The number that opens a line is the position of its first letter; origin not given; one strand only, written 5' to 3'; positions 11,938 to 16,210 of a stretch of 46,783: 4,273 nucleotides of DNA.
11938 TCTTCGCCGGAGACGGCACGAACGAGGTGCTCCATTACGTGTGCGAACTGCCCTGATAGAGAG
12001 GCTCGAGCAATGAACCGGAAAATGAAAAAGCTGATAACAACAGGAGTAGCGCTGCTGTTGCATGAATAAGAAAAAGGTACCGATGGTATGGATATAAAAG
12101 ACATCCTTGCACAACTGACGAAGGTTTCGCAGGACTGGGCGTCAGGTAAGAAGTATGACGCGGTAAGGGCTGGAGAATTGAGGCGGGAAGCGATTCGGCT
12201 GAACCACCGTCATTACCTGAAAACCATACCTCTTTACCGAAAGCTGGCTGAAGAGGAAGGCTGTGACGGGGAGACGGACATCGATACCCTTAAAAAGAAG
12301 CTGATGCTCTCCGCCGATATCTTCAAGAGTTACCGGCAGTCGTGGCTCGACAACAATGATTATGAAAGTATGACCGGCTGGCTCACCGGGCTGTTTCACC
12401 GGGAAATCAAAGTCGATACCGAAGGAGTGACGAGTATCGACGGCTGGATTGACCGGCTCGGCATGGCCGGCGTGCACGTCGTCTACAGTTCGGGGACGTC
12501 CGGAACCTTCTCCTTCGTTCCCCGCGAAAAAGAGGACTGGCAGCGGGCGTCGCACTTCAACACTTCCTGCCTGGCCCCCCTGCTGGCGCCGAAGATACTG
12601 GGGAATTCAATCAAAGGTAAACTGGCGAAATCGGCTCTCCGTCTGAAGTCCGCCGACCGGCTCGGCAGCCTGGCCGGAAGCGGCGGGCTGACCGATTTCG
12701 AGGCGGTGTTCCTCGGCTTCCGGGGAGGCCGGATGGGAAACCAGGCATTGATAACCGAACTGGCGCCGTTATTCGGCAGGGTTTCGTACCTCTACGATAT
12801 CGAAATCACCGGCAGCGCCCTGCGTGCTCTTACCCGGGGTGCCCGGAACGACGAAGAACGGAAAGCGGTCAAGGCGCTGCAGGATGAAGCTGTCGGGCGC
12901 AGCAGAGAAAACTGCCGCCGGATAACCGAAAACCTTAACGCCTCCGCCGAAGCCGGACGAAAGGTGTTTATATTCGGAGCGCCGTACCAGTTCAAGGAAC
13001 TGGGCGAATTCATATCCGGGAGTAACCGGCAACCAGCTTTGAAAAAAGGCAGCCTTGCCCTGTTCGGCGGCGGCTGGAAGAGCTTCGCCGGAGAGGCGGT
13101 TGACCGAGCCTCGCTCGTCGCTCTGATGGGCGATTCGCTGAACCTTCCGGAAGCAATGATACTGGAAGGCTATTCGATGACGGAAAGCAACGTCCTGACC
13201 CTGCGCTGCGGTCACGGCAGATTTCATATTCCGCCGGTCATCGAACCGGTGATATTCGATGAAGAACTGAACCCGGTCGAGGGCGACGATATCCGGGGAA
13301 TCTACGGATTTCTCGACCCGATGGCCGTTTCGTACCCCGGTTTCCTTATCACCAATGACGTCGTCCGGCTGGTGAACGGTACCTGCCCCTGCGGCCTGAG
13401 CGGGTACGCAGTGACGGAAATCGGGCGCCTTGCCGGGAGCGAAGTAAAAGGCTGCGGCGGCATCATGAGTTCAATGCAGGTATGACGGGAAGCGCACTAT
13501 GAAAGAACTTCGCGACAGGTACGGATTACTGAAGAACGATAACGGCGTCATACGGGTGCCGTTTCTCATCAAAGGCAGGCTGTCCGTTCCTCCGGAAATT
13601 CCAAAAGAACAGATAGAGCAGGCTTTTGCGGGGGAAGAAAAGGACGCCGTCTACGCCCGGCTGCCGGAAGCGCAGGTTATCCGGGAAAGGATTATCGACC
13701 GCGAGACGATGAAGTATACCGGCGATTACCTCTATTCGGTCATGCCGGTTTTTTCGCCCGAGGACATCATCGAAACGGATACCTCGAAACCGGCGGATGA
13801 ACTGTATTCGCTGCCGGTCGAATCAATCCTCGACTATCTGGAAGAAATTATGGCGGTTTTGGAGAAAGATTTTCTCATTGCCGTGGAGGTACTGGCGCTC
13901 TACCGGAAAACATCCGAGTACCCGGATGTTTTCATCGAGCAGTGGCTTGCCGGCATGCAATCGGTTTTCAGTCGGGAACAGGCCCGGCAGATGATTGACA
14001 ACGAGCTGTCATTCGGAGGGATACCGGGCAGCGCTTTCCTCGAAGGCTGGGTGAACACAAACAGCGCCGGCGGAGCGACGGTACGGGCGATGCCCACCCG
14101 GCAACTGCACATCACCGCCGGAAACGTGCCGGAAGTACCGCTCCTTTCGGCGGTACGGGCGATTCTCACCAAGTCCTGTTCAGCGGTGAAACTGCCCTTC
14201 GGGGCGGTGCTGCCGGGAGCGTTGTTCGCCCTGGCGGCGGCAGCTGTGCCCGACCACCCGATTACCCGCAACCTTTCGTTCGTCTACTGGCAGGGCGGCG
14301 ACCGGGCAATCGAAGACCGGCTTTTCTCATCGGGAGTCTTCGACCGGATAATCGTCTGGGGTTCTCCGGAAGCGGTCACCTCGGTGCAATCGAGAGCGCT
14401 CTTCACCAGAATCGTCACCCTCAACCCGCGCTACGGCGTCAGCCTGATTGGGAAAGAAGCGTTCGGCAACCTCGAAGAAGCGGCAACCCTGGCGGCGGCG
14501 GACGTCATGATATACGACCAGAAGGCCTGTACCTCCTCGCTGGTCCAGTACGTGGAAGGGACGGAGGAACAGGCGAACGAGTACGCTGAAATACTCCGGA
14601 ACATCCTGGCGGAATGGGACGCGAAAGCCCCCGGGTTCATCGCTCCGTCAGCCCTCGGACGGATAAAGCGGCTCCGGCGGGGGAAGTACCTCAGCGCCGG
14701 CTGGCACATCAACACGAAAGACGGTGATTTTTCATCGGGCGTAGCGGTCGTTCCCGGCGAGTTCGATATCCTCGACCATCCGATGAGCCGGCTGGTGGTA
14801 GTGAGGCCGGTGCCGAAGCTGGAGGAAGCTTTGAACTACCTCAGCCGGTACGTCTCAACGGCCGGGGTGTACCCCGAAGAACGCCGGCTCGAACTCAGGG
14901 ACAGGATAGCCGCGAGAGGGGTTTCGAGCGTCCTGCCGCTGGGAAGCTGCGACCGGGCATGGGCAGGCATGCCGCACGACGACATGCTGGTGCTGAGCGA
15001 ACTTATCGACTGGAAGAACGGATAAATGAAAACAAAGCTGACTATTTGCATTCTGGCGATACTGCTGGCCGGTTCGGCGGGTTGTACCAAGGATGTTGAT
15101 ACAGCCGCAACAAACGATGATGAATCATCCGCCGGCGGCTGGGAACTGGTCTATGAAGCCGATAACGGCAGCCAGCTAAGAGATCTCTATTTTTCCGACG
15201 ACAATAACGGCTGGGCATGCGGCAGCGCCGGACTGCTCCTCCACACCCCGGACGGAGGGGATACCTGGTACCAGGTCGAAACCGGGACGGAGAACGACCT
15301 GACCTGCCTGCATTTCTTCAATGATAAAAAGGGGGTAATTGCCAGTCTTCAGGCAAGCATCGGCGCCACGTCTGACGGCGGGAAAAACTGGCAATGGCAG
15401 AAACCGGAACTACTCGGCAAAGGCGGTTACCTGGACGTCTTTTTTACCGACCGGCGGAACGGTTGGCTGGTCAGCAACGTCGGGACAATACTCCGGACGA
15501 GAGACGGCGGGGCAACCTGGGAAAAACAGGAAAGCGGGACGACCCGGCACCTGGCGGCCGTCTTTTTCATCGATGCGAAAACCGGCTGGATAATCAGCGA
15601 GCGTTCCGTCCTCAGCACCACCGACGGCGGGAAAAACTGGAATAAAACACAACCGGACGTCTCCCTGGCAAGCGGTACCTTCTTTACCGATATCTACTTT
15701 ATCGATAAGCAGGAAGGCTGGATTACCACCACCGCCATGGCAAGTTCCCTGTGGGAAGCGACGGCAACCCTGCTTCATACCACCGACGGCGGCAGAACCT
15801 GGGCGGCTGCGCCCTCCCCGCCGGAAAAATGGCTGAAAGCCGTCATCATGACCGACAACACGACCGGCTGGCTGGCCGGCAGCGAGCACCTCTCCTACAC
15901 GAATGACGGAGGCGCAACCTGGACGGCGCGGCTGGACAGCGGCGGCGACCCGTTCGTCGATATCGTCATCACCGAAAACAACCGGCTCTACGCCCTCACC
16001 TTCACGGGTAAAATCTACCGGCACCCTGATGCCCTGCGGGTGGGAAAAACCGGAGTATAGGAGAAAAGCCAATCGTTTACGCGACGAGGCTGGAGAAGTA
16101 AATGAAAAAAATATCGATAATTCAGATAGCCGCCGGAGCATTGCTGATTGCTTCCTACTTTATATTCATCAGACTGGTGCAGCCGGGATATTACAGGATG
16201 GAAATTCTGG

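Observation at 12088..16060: Orphan LuxE-LuxC fatty-acyl activation/reduction pair (no luxA/B/D) translationally abutted to a BNR-propeller lipoprotein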

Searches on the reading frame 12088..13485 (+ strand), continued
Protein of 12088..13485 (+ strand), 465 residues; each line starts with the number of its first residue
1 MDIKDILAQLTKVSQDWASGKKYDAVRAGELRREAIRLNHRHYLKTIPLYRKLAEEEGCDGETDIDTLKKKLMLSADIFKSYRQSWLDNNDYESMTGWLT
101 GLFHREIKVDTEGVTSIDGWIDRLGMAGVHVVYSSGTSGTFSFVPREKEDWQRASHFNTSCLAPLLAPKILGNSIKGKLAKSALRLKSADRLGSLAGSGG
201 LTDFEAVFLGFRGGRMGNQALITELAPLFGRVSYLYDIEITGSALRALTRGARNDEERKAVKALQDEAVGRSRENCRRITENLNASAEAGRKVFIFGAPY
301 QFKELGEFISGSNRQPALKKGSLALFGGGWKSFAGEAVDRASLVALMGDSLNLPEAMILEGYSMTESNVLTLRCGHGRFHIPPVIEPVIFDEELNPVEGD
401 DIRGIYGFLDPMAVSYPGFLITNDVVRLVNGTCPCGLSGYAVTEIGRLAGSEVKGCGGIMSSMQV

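Call 81: search_solved_structures(query=A2, max_evalue=0.01, show_alignments=1)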
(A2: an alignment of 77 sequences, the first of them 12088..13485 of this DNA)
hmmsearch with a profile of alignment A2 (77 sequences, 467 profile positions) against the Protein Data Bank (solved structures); distinct sequences matched with E-value up to 0.01: 1.
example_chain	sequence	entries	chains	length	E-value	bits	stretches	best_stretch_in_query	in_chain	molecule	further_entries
7xc6_E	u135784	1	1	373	3.8e-24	88.9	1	270-464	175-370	LuxE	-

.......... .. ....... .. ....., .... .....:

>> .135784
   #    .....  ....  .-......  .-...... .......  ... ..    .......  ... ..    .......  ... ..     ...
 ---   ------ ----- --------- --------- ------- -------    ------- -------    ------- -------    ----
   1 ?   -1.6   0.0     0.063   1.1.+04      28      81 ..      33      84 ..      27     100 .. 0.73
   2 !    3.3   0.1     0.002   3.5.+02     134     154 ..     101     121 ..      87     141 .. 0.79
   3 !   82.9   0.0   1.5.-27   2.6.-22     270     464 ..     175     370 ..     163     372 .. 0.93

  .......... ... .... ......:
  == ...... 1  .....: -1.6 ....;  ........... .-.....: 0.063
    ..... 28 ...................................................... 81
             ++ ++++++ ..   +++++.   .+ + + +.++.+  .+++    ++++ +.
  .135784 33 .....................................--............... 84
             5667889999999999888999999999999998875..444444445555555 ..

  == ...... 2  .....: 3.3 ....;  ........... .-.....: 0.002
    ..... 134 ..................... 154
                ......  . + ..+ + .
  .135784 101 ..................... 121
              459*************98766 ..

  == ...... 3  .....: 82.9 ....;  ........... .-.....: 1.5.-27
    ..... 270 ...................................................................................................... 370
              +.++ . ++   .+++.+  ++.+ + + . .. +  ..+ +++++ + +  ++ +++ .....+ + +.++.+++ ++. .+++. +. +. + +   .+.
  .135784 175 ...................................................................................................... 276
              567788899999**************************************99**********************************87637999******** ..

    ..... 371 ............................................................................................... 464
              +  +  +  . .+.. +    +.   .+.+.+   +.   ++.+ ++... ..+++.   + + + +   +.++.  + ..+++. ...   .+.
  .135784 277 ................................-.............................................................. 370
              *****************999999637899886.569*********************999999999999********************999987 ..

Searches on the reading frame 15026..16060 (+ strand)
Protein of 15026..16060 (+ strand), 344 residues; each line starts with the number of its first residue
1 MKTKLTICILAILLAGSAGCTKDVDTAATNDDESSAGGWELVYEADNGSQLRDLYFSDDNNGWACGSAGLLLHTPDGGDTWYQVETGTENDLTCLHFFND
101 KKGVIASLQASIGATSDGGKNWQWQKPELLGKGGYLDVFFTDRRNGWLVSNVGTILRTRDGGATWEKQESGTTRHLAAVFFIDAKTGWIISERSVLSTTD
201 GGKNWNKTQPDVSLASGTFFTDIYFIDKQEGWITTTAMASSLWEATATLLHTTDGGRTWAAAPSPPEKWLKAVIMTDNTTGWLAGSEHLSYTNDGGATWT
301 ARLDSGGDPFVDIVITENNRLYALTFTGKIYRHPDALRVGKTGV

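Call 3: search_protein_families(library=pfam, proteins=[window:15026-16060:+], max_evalue=0.01)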
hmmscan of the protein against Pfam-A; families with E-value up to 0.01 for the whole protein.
window:15026-16060:+ (344 aa): 5 families
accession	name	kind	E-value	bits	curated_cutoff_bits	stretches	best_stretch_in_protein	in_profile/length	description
PF14870.12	PSII_BNR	-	1e-28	100.9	27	2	123-209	8-98/303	Photosynthesis system II assembly factor YCF48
PF15902.12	Sortilin-Vps10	-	1.3e-11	44.4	33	1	154-261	2-111/446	Sortilin, neurotensin receptor 3,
PF02012.26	BNR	-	3.4e-08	32.7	27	0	291-300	2-11/12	BNR/Asp-box repeat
PF23465.1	DUF7131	-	0.0002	21.5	24.1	0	178-192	13-27/57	Domain of unknown function (DUF7131)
PF24316.1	Tli3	-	0.00037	21.3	27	0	223-299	30-96/129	T6SS Tli3 immunity protein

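Call 4: search_protein_families(library=ncbifam, proteins=[window:15026-16060:+], max_evalue=0.01)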
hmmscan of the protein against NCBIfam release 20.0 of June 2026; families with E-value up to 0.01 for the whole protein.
window:15026-16060:+ (344 aa): 2 families
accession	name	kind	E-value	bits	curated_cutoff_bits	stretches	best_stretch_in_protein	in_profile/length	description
NF010237.0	PRK13684.1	equivalog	2.8e-33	115.4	326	3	124-207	37-123/334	photosynthesis system II assembly factor Ycf48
NF045728.1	glycosyl_F510_1955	equivalog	5.5e-17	61.9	175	2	71-212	74-216/246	F510_1955 family glycosylhydrolase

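Call 69: find_homologous_proteins(query=window:15026-16060:+, max_evalue=1e-10)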
Query window:15026-16060:+ (344 aa): 2032 proteins with E <= 1e-10 among 8000 candidates; the best 120 are listed.
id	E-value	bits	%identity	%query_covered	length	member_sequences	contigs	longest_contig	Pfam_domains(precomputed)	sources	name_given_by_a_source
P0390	1.2e-232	790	100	100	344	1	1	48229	PF14870.13,PF02012.27,PF15902.13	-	-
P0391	1.8e-118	414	73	75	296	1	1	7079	PF14870.13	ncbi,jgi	jgi:photosystem II stability/assembly factor-like uncharacterized protein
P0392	1.5e-101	358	49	92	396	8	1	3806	PF14870.13,PF02012.27,PF15902.13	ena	-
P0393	1.5e-91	325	46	96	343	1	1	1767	PF14870.13,PF15902.13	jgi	-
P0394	3.8e-74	268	41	97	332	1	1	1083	PF14870.13,PF02012.27,PF15902.13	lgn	-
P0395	6.9e-72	261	30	78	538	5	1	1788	PF14870.13,PF02012.27,PF15902.13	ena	-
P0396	6.1e-64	235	39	87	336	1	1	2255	PF14870.13,PF02012.27,PF15902.13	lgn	-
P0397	2.3e-62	229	38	97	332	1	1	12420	PF14870.13,PF02012.27,PF15902.13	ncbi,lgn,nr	ncbi:MAG: hypothetical protein JW753_06220 [Dehalococcoidia bacterium]|nr:hypothetical protein [Deha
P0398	5.3e-60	222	39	85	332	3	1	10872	PF14870.13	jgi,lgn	jgi:photosystem II stability/assembly factor-like uncharacterized protein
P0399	7.2e-60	221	36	69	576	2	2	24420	PF24316.2,PF14870.13,PF02012.27,PF15902.13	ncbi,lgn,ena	-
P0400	9.2e-53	198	30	73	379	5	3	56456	PF25852.1,PF14870.13,PF15902.13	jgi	jgi:photosystem II stability/assembly factor-like uncharacterized protein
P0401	1.2e-52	197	36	95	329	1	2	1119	PF14870.13,PF15902.13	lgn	-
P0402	2.8e-52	196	34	96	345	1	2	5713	PF14870.13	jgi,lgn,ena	-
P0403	7.6e-52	195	30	94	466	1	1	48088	PF14870.13,PF02012.27,PF15902.13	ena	-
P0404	1.1e-51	194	34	71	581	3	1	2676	PF14870.13,PF02012.27,PF15902.13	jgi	jgi:photosystem II stability/assembly factor-like uncharacterized protein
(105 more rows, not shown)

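Call 70: find_encoding_contigs(protein=P0391, flank=7000, max_places=2)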
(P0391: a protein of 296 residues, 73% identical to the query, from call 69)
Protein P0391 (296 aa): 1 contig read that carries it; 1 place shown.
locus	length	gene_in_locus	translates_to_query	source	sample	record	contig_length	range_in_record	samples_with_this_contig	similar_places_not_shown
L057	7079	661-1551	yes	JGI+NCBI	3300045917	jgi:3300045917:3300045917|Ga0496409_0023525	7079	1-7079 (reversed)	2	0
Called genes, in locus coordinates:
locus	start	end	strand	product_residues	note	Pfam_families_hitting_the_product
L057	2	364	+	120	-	?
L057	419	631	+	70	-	PF05893:LuxC (weak)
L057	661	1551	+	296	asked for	PF14870:PSII_BNR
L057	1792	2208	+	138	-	-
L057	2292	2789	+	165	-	-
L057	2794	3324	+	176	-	-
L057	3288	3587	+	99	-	-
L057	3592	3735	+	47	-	-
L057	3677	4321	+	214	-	PF26549:Tricorn_N (weak)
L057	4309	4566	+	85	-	-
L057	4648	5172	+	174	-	PF27293:AF_1575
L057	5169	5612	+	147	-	-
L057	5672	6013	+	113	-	PF00079:Serpin (weak)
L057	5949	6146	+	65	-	-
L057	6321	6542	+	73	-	PF00079:Serpin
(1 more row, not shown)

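Call 71: find_encoding_contigs(protein=P0392, flank=5000, max_places=2)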
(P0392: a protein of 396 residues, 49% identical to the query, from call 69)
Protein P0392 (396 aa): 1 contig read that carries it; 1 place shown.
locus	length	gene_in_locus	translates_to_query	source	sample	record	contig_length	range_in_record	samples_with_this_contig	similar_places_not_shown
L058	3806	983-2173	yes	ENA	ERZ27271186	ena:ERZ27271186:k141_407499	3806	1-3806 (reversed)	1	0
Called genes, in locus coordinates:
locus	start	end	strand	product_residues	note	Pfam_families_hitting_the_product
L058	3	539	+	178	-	?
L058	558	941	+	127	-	-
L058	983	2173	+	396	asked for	PF14870:PSII_BNR, PF15902:Sortilin-Vps10 (faint), PF02012:BNR (faint), PF14870:PSII_BNR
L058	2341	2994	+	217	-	PF01841:Transglut_core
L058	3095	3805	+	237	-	?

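Call 72: find_encoding_contigs(protein=P0397, flank=8000, max_places=2)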
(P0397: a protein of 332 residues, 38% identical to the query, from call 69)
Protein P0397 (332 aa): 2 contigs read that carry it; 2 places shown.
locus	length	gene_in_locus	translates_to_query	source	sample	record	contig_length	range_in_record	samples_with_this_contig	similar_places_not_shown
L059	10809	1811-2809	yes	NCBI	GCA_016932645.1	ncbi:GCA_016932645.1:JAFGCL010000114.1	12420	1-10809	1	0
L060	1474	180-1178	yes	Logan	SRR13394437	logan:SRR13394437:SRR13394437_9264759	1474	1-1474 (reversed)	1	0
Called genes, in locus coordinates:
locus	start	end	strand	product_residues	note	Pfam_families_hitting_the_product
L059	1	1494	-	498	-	PF00920:ILVD_EDD_N, PF24877:ILV_EDD_C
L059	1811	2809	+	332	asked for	PF14870:PSII_BNR, PF15902:Sortilin-Vps10 (faint), PF02012:BNR (faint), PF14870:PSII_BNR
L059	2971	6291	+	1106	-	PF17757:UvrB_inter, PF02559:CarD_TRCF_RID, PF00270:DEAD, PF04851:ResIII, PF22590:Cas3-like_C_2 (faint), PF00271:Helicase_C, PF03461:TRCF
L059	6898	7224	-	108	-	-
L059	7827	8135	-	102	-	-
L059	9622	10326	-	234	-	PF00702:Hydrolase, PF13419:HAD_2, PF13242:Hydrolase_like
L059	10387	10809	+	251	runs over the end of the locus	PF00753:Lactamase_B, PF19583:ODP (faint)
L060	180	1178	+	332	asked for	PF14870:PSII_BNR, PF15902:Sortilin-Vps10 (faint), PF02012:BNR (faint), PF14870:PSII_BNR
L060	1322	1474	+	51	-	?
